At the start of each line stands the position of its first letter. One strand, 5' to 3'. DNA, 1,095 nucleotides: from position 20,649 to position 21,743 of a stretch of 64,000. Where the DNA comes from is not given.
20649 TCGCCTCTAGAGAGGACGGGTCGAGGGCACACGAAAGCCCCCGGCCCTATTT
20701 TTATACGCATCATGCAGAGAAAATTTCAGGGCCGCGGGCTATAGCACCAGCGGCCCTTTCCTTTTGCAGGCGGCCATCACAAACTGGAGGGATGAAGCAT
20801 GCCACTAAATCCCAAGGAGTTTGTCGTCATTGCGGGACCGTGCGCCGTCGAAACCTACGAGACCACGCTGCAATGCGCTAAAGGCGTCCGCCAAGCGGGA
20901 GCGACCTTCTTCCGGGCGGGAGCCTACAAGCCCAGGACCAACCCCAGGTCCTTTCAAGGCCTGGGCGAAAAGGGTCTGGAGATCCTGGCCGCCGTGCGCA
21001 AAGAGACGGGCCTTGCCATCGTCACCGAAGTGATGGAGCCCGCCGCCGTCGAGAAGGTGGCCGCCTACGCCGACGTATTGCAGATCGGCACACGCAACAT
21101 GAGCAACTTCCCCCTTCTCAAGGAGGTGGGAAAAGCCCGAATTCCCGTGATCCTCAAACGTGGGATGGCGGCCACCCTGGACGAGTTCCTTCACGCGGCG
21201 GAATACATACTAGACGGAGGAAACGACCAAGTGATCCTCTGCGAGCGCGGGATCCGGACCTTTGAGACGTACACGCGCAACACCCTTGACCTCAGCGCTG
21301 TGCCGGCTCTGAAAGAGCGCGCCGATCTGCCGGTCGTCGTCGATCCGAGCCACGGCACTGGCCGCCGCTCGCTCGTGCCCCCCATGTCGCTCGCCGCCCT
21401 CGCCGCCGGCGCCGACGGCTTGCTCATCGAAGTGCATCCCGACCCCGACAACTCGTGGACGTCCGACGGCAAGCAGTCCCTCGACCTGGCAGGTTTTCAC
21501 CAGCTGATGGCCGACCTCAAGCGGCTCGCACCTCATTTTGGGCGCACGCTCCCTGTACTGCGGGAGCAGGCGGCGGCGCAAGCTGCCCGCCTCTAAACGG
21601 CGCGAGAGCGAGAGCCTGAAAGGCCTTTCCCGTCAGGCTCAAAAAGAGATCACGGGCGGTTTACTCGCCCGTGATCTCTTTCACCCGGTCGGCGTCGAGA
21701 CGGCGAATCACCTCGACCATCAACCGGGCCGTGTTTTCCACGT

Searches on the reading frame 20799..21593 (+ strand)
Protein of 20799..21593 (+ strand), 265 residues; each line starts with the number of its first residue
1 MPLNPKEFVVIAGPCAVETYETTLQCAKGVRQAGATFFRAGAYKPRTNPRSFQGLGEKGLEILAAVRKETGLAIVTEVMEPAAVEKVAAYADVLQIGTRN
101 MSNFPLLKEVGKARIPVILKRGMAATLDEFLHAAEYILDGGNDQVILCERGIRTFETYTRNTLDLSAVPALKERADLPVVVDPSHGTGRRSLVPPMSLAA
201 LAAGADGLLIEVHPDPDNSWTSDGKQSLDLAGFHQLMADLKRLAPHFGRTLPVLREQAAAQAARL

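Call 7: find_related_loci(query=window:20799-21593:+, collection=genome_contigs, flank=3000)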
Query window:20799-21593:+ (265 aa) in genome_contigs; peptide patterns used: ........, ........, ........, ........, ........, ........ (x = any residue, [..] = any of these).
599 stretches matched a pattern (row limit reached: there are more); 502 encode a relative of the query (tblastn E <= 1e-3); the best 80 are kept; 80 distinct loci.
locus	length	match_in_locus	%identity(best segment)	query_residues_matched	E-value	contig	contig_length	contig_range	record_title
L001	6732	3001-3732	62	7-251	2e-100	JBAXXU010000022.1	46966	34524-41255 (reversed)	MAG: Bacteroidota bacterium isolate ELA747 MAG747_22, whole genome shotgun sequence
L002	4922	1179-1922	63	3-251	2e-100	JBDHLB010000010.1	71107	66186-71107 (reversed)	MAG: Gemmatimonadota bacterium isolate BHB10-38_Bin_413 BHB10-38_Bin_413_scaffold_3104, whole genome shotgun sequence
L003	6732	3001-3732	63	7-251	1e-99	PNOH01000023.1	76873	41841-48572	MAG: Odoribacter sp. isolate SW.3.41 SW_1000156_76873, whole genome shotgun sequence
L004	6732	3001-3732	62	7-251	8e-100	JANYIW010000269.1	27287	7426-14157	MAG: Bacteroidales bacterium isolate GL140_3_metabinner_17 GL140_3_k141_1169596, whole genome shotgun sequence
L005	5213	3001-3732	62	6-250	2e-99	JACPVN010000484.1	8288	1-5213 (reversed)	MAG: Ignavibacteriae bacterium isolate NC_groundwater_786_Ag_S2p5_43_5 JBCH_GD18_4_SO25_S179_scaffold_788361, whole geno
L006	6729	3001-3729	61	7-250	1e-99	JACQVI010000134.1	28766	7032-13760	MAG: Ignavibacteriae bacterium isolate NC_groundwater_1459_Ag_S-0.65um_45_22 S_p65_S5_coassembly_k141_2911514, whole gen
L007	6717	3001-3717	65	9-248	1e-98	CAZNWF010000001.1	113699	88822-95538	MAG TPA_asm: uncultured Geobacter sp. isolate SRP220891_co4_31 genome assembly, contig: NODE_171_length_113699_cov_19.22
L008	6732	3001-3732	61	7-251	8e-99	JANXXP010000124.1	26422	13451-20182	MAG: Bacteroidetes bacterium isolate GL140_3_metabat_15_sub GL140_3_k141_404829, whole genome shotgun sequence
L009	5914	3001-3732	62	7-251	3e-98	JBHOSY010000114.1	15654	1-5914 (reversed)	Bacteroidota bacterium isolate SAG AM-311-P13 NODE_114_length_15654_cov_28.068851, whole genome shotgun sequence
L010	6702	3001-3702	65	9-243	1e-97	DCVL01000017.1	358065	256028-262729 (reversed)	MAG TPA_asm: Geobacter sp. UBA2189 UBA2189_contig_667, whole genome shotgun sequence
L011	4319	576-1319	62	6-252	1e-97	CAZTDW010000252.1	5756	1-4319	MAG TPA_asm: uncultured Rikenellaceae bacterium isolate binchicken_co22_24 genome assembly, contig: NODE_13335_length_57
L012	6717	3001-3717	64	9-248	8e-98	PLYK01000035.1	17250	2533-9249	MAG: Geobacter sp. isolate palsa_1151 73.20120700_P3D.282_contig_2523, whole genome shotgun sequence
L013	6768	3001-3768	60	9-265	9e-98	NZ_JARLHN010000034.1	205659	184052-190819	MAG: Oryzomonas sp. isolate MAG_BA72 MetaBAT2_Bin_72_Anoxic_k141_1740636, whole genome shotgun sequence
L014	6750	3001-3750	60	1-251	2e-97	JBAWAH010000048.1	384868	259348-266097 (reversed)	MAG: Bacteroidota bacterium isolate MFD09378_ilm_asm_bin8 k127_71890, whole genome shotgun sequence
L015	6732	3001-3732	61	7-251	4e-97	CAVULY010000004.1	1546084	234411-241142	MAG: uncultured Acidobacteriota bacterium isolate MFD06435.bin.1.27 genome assembly, contig: contig_25934, whole genome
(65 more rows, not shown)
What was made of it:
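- Tried and rejected: Genome-collection scan with the DAHP synthase protein (call 7).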

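Call 11: find_homologous_proteins(query=window:20799-21593:+, max_evalue=1e-60)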
Query window:20799-21593:+ (265 aa): 7981 proteins with E <= 1e-60 among 8000 candidates; the best 120 are listed.
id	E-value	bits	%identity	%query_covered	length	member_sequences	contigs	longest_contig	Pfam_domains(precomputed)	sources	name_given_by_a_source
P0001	4.7e-160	549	95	100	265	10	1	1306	PF03102.21,PF00793.27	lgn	-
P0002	4.2e-142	490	88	95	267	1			PF03102.21,PF00793.27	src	-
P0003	1.3e-136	472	85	95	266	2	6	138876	PF03102.21,PF00793.27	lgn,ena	-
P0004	2.0e-134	465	84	92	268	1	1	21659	PF03102.21,PF00793.27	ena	-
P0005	1.3e-133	462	82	95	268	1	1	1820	PF03102.21,PF00793.27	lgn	-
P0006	2.1e-132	458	81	99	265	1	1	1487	PF03102.21,PF00793.27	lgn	-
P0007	3.1e-132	458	80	98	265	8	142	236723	PF03102.21,PF00793.27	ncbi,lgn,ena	ncbi:MAG: 3-deoxy-7-phosphoheptulonate synthase [Limnochordia bacterium]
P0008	1.4e-131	455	81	97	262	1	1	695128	PF03102.21,PF00793.27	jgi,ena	-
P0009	3.9e-131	454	81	95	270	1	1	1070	PF03102.21,PF00793.27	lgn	-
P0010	1.2e-130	452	80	98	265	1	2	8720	PF03102.21,PF00793.27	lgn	-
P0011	6.3e-124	430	78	95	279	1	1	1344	PF03102.21,PF00793.27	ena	-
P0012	3.8e-120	418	77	93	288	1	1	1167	PF03102.21,PF00793.27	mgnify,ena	mgnify:CR=1 FL=1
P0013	6.4e-120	417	75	92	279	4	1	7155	PF03102.21,PF00793.27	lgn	-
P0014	8.7e-120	417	76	95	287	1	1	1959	PF03102.21,PF00793.27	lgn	-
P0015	1.9e-118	412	74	98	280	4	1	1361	PF03102.21,PF00793.27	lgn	-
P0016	6.2e-117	407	73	98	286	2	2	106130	PF03102.21,PF00793.27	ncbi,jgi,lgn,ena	-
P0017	2.9e-116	405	73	94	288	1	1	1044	PF03102.21,PF00793.27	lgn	-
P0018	4.7e-115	401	73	96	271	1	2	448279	PF03102.21,PF00793.27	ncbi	-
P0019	5.0e-114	398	73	94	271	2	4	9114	PF03102.21,PF00793.27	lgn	-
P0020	1.1e-99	351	63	98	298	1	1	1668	PF03102.21,PF00793.27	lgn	-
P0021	1.5e-99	350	73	84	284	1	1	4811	PF03102.21,PF00793.27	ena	-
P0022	1.0e-98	348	66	92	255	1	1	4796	PF03102.21,PF00793.27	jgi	-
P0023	1.7e-98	347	-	-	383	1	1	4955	PF03102.21,PF18152.7,PF00793.27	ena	-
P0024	1.8e-98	347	65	95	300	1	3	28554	PF03102.21,PF00793.27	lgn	-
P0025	9.7e-98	345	67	91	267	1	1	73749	PF03102.21,PF00793.27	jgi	-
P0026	2.1e-97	343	67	93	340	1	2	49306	PF03102.21,PF18152.7,PF00793.27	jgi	-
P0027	5.1e-97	342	66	93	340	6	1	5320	PF03102.21,PF18152.7,PF00793.27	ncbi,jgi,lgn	-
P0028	6.2e-97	342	67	92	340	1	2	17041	PF03102.21,PF18152.7,PF00793.27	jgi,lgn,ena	-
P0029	8.2e-97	341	66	91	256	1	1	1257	PF03102.21,PF00793.27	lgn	-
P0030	1.1e-96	341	62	95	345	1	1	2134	PF03102.21,PF18152.7,PF00793.27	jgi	-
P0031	1.2e-96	341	64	95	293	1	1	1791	PF03102.21,PF00793.27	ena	-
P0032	2.7e-96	340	67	90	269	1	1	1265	PF03102.21,PF00793.27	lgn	-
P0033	7.0e-96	338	67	90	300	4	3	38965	PF03102.21,PF00793.27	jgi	jgi:3-deoxy-7-phosphoheptulonate synthase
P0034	7.3e-96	338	64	93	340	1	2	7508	PF03102.21,PF18152.7,PF00793.27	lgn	-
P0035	1.1e-95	338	66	92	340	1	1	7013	PF03102.21,PF18152.7,PF00793.27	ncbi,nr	ncbi:TPA: 3-deoxy-7-phosphoheptulonate synthase [Candidatus Poribacteria bacterium]|nr:3-deoxy-7-pho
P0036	1.2e-95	338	65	93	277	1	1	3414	PF03102.21,PF00793.27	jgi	jgi:3-deoxy-7-phosphoheptulonate synthase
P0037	2.7e-95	337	66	92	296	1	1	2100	PF03102.21,PF00793.27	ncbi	-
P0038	3.0e-95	336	64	93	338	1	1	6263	PF03102.21,PF18152.7,PF00793.27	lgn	-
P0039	5.2e-95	336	65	94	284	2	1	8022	PF03102.21,PF00793.27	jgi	-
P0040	5.2e-95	336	62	92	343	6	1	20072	PF03102.21,PF18152.7,PF00793.27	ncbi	ncbi:MAG: 3-deoxy-7-phosphoheptulonate synthase [bacterium]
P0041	5.4e-95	336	67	90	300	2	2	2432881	PF03102.21,PF00793.27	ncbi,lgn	ncbi:MAG: 3-deoxy-7-phosphoheptulonate synthase [Limnochordia bacterium]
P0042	6.6e-95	335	65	94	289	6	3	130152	PF03102.21,PF00793.27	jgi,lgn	jgi:3-deoxy-7-phosphoheptulonate synthase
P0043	6.8e-95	335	65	94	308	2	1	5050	PF03102.21,PF00793.27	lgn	-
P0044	8.3e-95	335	67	89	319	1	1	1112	PF03102.21,PF00793.27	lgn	-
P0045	1.2e-94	334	65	93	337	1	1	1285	PF03102.21,PF18152.7,PF00793.27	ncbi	-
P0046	1.4e-94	334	63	96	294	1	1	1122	PF03102.21,PF00793.27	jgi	jgi:3-deoxy-7-phosphoheptulonate synthase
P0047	1.5e-94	334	63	96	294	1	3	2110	PF03102.21,PF00793.27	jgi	jgi:3-deoxy-7-phosphoheptulonate synthase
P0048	1.5e-94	334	63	93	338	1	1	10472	PF03102.21,PF18152.7,PF00793.27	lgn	-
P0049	1.8e-94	334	66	91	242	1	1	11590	PF03102.21,PF00793.27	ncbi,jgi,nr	ncbi:MAG: 3-deoxy-7-phosphoheptulonate synthase [Candidatus Micrarchaeota archaeon]|nr:3-deoxy-7-pho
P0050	2.1e-94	334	63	93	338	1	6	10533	PF03102.21,PF18152.7,PF00793.27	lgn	-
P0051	2.1e-94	334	63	93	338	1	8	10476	PF03102.21,PF18152.7,PF00793.27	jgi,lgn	-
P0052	2.1e-94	334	63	93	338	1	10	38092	PF03102.21,PF18152.7,PF00793.27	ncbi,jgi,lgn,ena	-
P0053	2.4e-94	333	63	94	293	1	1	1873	PF03102.21,PF00793.27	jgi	jgi:3-deoxy-7-phosphoheptulonate synthase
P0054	2.8e-94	333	66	92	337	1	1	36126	PF03102.21,PF18152.7,PF00793.27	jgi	jgi:3-deoxy-7-phosphoheptulonate synthase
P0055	3.7e-94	333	64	91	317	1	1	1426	PF03102.21,PF00793.27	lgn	-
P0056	3.9e-94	333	65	93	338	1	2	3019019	PF03102.21,PF18152.7,PF00793.27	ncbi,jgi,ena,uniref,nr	ncbi:3-deoxy-7-phosphoheptulonate synthase [Caldanaerobacter subterraneus]|uniref:3-deoxy-7-phosphoh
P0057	4.5e-94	333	64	92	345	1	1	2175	PF03102.21,PF18152.7,PF00793.27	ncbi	-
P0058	4.5e-94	332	64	92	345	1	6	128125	PF03102.21,PF18152.7,PF00793.27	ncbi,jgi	jgi:3-deoxy-7-phosphoheptulonate synthase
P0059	4.9e-94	332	63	93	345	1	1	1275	PF03102.21,PF18152.7,PF00793.27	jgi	jgi:3-deoxy-7-phosphoheptulonate synthase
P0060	5.2e-94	332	63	92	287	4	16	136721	PF03102.21,PF00793.27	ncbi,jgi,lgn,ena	-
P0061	5.4e-94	332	65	93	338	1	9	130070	PF03102.21,PF18152.7,PF00793.27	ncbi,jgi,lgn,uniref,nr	ncbi:MAG: 3-deoxy-7-phosphoheptulonate synthase [Caldanaerobacter sp.]|jgi:3-deoxy-7-phosphoheptulon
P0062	7.3e-94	332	63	96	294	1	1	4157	PF03102.21,PF00793.27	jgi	jgi:3-deoxy-7-phosphoheptulonate synthase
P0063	7.4e-94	332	65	93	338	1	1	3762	PF03102.21,PF18152.7,PF00793.27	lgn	-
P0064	7.5e-94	332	65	93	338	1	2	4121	PF03102.21,PF18152.7,PF00793.27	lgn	-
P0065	7.7e-94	332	65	93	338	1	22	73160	PF03102.21,PF18152.7,PF00793.27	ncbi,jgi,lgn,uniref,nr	ncbi:MAG: 3-Deoxy-D-arabino-heptulosonate 7-phosphate (DAHP) synthase [Caldanaerobacter subterraneus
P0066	8.1e-94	332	66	91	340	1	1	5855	PF03102.21,PF18152.7,PF00793.27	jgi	jgi:3-deoxy-7-phosphoheptulonate synthase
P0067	9.6e-94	331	63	94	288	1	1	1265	PF03102.21,PF00793.27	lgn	-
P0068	1.0e-93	331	66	93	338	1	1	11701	PF03102.21,PF18152.7,PF00793.27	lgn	-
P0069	1.1e-93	331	63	93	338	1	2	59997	PF03102.21,PF18152.7,PF00793.27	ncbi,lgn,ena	-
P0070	1.1e-93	331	63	93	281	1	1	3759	PF03102.21,PF00793.27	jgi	jgi:3-deoxy-7-phosphoheptulonate synthase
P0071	1.1e-93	331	66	91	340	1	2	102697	PF03102.21,PF18152.7,PF00793.27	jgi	jgi:3-deoxy-7-phosphoheptulonate synthase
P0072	1.1e-93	331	65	91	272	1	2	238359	PF03102.21,PF00793.27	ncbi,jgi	jgi:3-deoxy-7-phosphoheptulonate synthase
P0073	1.3e-93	331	63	94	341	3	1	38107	PF03102.21,PF18152.7,PF00793.27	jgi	-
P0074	1.3e-93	331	65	93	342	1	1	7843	PF03102.21,PF18152.7,PF00793.27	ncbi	ncbi:MAG: 3-deoxy-7-phosphoheptulonate synthase [Bacillota bacterium]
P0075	1.5e-93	331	65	93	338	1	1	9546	PF03102.21,PF18152.7,PF00793.27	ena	-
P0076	1.6e-93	331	65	93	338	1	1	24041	PF03102.21,PF18152.7,PF00793.27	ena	-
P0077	1.6e-93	331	65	93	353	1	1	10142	PF03102.21,PF18152.7,PF00793.27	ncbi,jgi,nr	ncbi:MAG: 3-deoxy-7-phosphoheptulonate synthase [Planctomycetes bacterium]|nr:3-deoxy-7-phosphoheptu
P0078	1.6e-93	331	63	94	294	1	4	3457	PF03102.21,PF00793.27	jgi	jgi:3-deoxy-7-phosphoheptulonate synthase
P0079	1.7e-93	331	64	93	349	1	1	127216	PF03102.21,PF18152.7,PF00793.27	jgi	jgi:3-deoxy-7-phosphoheptulonate synthase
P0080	1.8e-93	331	64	93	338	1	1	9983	PF03102.21,PF18152.7,PF00793.27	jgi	jgi:3-deoxy-7-phosphoheptulonate synthase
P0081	2.0e-93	330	65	93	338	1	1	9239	PF03102.21,PF18152.7,PF00793.27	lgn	-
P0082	2.0e-93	330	65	93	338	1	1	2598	PF03102.21,PF18152.7,PF00793.27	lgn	-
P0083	2.0e-93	330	65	93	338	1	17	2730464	PF03102.21,PF18152.7,PF00793.27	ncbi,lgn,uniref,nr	ncbi:3-deoxy-7-phosphoheptulonate synthase [Caldanaerobacter subterraneus subsp. tengcongensis MB4]|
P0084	2.0e-93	330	63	94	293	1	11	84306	PF03102.21,PF00793.27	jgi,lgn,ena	-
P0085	2.0e-93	330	65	93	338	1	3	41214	PF03102.21,PF18152.7,PF00793.27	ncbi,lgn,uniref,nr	ncbi:MAG: 3-deoxy-7-phosphoheptulonate synthase [Caldanaerobacter sp.]|uniref:3-deoxy-7-phosphoheptu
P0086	2.0e-93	330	63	94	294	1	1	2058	PF03102.21,PF00793.27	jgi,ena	jgi:3-deoxy-7-phosphoheptulonate synthase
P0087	2.0e-93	330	63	94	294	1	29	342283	PF03102.21,PF00793.27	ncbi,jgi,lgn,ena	jgi:3-deoxy-7-phosphoheptulonate synthase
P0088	2.1e-93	330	64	93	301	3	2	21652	PF03102.21,PF00793.27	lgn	-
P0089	2.5e-93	330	63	94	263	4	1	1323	PF03102.21,PF00793.27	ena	-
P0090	2.6e-93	330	65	93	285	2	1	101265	PF03102.21,PF00793.27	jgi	-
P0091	2.6e-93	330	63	92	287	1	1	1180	PF03102.21,PF00793.27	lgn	-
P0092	2.7e-93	330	63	93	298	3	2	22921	PF03102.21,PF00793.27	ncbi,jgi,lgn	jgi:3-deoxy-7-phosphoheptulonate synthase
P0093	3.5e-93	330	62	94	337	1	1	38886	PF03102.21,PF18152.7,PF00793.27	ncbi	-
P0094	3.9e-93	329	63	93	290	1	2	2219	PF03102.21,PF00793.27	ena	-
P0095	4.0e-93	329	63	92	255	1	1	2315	PF03102.21,PF00793.27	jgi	jgi:3-deoxy-7-phosphoheptulonate synthase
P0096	4.3e-93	329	64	93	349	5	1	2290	PF03102.21,PF18152.7,PF00793.27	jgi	jgi:3-deoxy-7-phosphoheptulonate synthase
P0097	4.4e-93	329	63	93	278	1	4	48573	PF03102.21,PF00793.27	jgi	-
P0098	4.6e-93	329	64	92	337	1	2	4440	PF03102.21,PF18152.7,PF00793.27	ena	-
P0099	4.8e-93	329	64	92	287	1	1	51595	PF03102.21,PF00793.27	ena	-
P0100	4.9e-93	329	62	94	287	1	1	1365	PF03102.21,PF00793.27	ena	-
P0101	5.1e-93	329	64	92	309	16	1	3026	PF03102.21,PF00793.27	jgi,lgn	jgi:3-deoxy-7-phosphoheptulonate synthase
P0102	5.1e-93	329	65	93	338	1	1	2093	PF03102.21,PF18152.7,PF00793.27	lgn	-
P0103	5.1e-93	329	65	93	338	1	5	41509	PF03102.21,PF18152.7,PF00793.27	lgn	-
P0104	5.1e-93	329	65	93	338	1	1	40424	PF03102.21,PF18152.7,PF00793.27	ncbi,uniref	ncbi:3-deoxy-7-phosphoheptulonate synthase [Caldanaerobacter sp.]|uniref:3-deoxy-7-phosphoheptulonat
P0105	5.3e-93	329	63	94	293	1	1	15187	PF03102.21,PF00793.27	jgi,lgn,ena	-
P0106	5.7e-93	329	65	91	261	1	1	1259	PF03102.21,PF00793.27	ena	-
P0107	7.0e-93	329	64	92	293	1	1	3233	PF03102.21,PF00793.27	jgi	jgi:3-deoxy-7-phosphoheptulonate synthase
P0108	9.5e-93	328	66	91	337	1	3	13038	PF03102.21,PF18152.7,PF00793.27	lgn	-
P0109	9.5e-93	328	64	92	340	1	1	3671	PF03102.21,PF18152.7,PF00793.27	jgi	jgi:3-deoxy-7-phosphoheptulonate synthase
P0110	9.8e-93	328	65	90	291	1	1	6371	PF03102.21,PF00793.27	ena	-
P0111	1.0e-92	328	64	92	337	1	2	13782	PF03102.21,PF18152.7,PF00793.27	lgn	-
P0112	1.0e-92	328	64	93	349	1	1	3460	PF03102.21,PF18152.7,PF00793.27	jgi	jgi:3-deoxy-7-phosphoheptulonate synthase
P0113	1.2e-92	328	62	93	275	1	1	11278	PF03102.21,PF00793.27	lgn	-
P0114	1.2e-92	328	61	94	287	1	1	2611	PF03102.21,PF00793.27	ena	-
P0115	1.3e-92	328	65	91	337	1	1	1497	PF03102.21,PF18152.7,PF00793.27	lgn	-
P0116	1.3e-92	328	63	93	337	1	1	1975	PF03102.21,PF18152.7,PF00793.27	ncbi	-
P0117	1.3e-92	328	-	-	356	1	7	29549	PF03102.21,PF00793.27,PF01817.27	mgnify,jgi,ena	mgnify:CR=1 FL=1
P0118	1.4e-92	328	64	91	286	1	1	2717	PF03102.21,PF00793.27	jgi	jgi:3-deoxy-7-phosphoheptulonate synthase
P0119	1.4e-92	328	63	93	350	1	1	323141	PF03102.21,PF18152.7,PF00793.27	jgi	-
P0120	1.5e-92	328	64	92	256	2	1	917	PF03102.21,PF00793.27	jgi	-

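Call 12: find_encoding_contigs(protein=P0003, flank=2500, max_places=3)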
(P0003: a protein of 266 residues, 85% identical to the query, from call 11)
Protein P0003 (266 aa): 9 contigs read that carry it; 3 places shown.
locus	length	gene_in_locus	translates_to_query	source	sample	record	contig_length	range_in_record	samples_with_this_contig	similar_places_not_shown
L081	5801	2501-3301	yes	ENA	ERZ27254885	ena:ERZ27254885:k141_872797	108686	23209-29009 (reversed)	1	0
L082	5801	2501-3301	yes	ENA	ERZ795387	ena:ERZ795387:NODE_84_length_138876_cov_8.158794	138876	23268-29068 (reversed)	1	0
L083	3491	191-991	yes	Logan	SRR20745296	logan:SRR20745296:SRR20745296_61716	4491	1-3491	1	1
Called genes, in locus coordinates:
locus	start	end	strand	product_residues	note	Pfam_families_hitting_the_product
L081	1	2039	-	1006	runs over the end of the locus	PF03648:Glyco_hydro_67N (faint), PF16126:DUF4838, PF06452:CBM9_1 (weak)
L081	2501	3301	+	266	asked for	PF00793:DAHP_synth_1, PF03102:NeuB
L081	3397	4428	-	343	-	PF04069:OpuAC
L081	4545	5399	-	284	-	PF00528:BPD_transp_1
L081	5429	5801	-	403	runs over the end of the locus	PF00005:ABC_tran, PF13304:AAA_21 (faint), PF00571:CBS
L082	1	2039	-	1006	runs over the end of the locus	PF03648:Glyco_hydro_67N (faint), PF16126:DUF4838, PF06452:CBM9_1 (weak)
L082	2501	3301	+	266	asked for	PF00793:DAHP_synth_1, PF03102:NeuB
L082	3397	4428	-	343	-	PF04069:OpuAC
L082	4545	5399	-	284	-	PF00528:BPD_transp_1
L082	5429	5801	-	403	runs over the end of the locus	PF00005:ABC_tran, PF13304:AAA_21 (faint), PF00571:CBS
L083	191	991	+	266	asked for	PF00793:DAHP_synth_1, PF03102:NeuB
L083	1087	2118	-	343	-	PF04069:OpuAC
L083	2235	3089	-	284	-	PF00528:BPD_transp_1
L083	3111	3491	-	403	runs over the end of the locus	PF00005:ABC_tran, PF13304:AAA_21 (faint), PF00571:CBS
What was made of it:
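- It is present in L081/L082, where the upstream gene is different (call 12).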

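Call 13: find_encoding_contigs(protein=P0007, flank=2500, max_places=4)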
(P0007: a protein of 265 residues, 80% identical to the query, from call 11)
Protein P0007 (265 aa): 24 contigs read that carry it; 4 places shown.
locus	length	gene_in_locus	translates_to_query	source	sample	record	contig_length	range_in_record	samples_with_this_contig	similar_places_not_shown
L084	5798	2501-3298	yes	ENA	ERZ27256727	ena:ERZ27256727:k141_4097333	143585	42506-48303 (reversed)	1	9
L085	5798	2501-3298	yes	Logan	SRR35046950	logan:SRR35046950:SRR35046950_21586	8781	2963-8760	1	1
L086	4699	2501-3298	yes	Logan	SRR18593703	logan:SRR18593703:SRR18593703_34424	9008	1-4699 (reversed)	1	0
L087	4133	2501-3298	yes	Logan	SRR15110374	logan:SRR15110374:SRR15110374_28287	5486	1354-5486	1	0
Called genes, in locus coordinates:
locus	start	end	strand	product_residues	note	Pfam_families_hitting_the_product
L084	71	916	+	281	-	PF14446:Prok-RING_1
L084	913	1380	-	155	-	PF01613:Flavin_Reduct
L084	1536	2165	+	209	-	PF00753:Lactamase_B, PF12706:Lactamase_B_2 (weak)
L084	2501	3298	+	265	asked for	PF00793:DAHP_synth_1, PF03102:NeuB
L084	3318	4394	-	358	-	PF27529:AMPT (weak), PF05343:Peptidase_M42, PF01546:Peptidase_M20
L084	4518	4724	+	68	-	-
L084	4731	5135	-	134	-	-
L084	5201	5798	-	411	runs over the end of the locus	PF00364:Biotin_lipoyl, PF25917:BSH_RND (faint), PF25919:BSH_CusB (weak), PF02817:E3_binding, PF00198:2-oxoacid_dh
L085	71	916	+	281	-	PF14446:Prok-RING_1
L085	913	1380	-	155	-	PF01613:Flavin_Reduct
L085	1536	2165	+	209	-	PF00753:Lactamase_B, PF12706:Lactamase_B_2 (weak)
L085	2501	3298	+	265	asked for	PF00793:DAHP_synth_1, PF03102:NeuB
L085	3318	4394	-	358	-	PF27529:AMPT (weak), PF05343:Peptidase_M42, PF01546:Peptidase_M20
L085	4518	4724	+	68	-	-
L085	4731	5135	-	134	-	-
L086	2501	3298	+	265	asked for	PF00793:DAHP_synth_1, PF03102:NeuB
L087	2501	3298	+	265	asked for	PF00793:DAHP_synth_1, PF03102:NeuB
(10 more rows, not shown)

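Call 14: find_encoding_contigs(protein=P0008, flank=2500, max_places=2)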
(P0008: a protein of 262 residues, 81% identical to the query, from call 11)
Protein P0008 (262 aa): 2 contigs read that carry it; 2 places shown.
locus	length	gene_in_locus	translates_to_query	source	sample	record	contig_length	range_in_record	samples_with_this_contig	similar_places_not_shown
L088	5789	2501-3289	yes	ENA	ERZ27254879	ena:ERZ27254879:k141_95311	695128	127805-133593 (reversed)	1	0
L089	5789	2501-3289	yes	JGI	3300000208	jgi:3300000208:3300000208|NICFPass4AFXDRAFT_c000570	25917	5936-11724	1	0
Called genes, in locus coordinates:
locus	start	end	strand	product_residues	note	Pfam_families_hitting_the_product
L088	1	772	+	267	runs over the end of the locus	PF14446:Prok-RING_1 (weak)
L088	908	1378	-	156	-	PF01613:Flavin_Reduct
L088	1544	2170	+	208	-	PF00753:Lactamase_B, PF12706:Lactamase_B_2 (weak)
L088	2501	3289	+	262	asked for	PF00793:DAHP_synth_1, PF03102:NeuB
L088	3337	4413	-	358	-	PF27529:AMPT (weak), PF05343:Peptidase_M42, PF01546:Peptidase_M20 (weak)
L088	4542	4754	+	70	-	-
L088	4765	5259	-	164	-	-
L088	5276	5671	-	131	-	-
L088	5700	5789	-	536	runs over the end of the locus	PF01019:G_glu_transpept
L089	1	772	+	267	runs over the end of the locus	PF14446:Prok-RING_1 (weak)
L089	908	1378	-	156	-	PF01613:Flavin_Reduct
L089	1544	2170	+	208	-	PF00753:Lactamase_B, PF12706:Lactamase_B_2 (weak)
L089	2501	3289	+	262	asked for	PF00793:DAHP_synth_1, PF03102:NeuB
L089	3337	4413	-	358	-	PF27529:AMPT (weak), PF05343:Peptidase_M42, PF01546:Peptidase_M20 (weak)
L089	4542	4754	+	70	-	-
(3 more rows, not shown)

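Call 15: find_encoding_contigs(protein=P0004, flank=2500, max_places=2)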
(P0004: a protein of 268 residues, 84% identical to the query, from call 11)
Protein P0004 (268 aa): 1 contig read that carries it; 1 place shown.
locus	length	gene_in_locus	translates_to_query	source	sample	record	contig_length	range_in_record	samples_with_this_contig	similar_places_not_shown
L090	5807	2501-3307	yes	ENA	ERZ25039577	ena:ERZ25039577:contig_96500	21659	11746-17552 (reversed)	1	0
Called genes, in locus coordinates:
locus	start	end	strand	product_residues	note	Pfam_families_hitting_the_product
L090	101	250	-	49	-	-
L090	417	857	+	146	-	-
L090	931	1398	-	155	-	PF01613:Flavin_Reduct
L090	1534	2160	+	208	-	PF00753:Lactamase_B, PF23023:Anti-Pycsar_Apyc1 (faint), PF12706:Lactamase_B_2 (weak)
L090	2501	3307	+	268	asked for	PF00793:DAHP_synth_1, PF03102:NeuB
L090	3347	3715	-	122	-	PF05343:Peptidase_M42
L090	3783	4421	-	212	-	PF27529:AMPT (weak), PF05343:Peptidase_M42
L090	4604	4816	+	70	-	-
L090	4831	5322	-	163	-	-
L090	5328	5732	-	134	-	-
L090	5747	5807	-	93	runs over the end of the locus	-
